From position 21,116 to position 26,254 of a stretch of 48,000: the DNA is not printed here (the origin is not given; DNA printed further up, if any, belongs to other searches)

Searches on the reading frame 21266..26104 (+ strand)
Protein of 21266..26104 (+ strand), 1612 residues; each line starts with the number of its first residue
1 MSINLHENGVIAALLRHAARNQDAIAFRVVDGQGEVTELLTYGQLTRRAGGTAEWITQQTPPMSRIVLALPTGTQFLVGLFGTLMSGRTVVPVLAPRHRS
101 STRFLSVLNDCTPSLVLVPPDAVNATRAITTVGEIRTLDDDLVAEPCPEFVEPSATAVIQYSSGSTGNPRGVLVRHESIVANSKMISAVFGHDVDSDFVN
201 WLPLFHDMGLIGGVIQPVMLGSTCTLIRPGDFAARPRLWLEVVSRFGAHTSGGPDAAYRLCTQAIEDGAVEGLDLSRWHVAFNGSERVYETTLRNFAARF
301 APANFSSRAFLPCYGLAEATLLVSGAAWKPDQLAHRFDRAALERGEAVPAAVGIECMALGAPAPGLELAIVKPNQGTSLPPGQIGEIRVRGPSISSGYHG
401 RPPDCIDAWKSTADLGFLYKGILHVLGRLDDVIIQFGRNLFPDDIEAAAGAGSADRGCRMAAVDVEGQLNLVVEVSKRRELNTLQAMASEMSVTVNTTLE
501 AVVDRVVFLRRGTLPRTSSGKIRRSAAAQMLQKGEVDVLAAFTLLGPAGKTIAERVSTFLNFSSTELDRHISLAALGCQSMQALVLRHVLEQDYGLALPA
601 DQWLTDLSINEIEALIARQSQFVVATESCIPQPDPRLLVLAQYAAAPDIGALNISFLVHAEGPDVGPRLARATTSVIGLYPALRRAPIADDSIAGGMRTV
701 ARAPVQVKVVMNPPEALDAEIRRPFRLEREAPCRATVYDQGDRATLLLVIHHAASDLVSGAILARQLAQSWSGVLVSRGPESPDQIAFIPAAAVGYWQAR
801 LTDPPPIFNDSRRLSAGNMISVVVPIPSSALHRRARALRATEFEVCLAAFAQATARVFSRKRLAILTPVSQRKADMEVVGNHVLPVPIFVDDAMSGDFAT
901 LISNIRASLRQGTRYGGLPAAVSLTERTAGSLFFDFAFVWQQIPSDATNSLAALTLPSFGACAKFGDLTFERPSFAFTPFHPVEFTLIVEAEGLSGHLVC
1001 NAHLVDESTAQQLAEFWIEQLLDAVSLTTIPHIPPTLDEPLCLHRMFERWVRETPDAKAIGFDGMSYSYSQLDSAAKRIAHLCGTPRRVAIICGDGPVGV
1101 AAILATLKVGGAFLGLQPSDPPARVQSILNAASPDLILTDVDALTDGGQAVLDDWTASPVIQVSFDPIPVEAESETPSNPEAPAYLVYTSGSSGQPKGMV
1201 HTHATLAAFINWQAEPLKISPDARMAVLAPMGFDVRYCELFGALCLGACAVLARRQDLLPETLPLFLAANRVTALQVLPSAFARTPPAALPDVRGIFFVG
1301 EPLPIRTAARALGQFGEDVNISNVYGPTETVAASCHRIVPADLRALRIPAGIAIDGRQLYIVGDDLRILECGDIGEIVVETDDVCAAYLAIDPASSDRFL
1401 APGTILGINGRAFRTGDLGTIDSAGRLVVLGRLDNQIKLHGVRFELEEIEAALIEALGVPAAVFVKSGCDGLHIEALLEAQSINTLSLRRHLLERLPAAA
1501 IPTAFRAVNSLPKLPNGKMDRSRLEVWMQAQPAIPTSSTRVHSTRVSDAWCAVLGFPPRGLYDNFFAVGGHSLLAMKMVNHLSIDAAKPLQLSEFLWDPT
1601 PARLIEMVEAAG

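Call 11: search_protein_families(library=pfam, proteins=[window:21266-26104:+], max_evalue=0.001)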
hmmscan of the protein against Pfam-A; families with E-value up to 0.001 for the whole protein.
window:21266-26104:+ (1612 aa): 4 families
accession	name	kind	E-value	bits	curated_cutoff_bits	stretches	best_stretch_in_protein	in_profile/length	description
PF00501.34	AMP-binding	-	1.2e-109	367.1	29.9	2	1047-1389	1-384/384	AMP-binding enzyme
PF00550.31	PP-binding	-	1.9e-13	50.9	20.8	2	1545-1608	2-67/67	Phosphopantetheine attachment site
PF00668.25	Condensation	-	2.3e-11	43.5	30.6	1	651-1026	26-435/456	Condensation domain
PF23024.1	AMP-dom_DIP2-like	-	0.00032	21.2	27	1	431-536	2-105/110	Disco-interacting protein 2-like, AMP domain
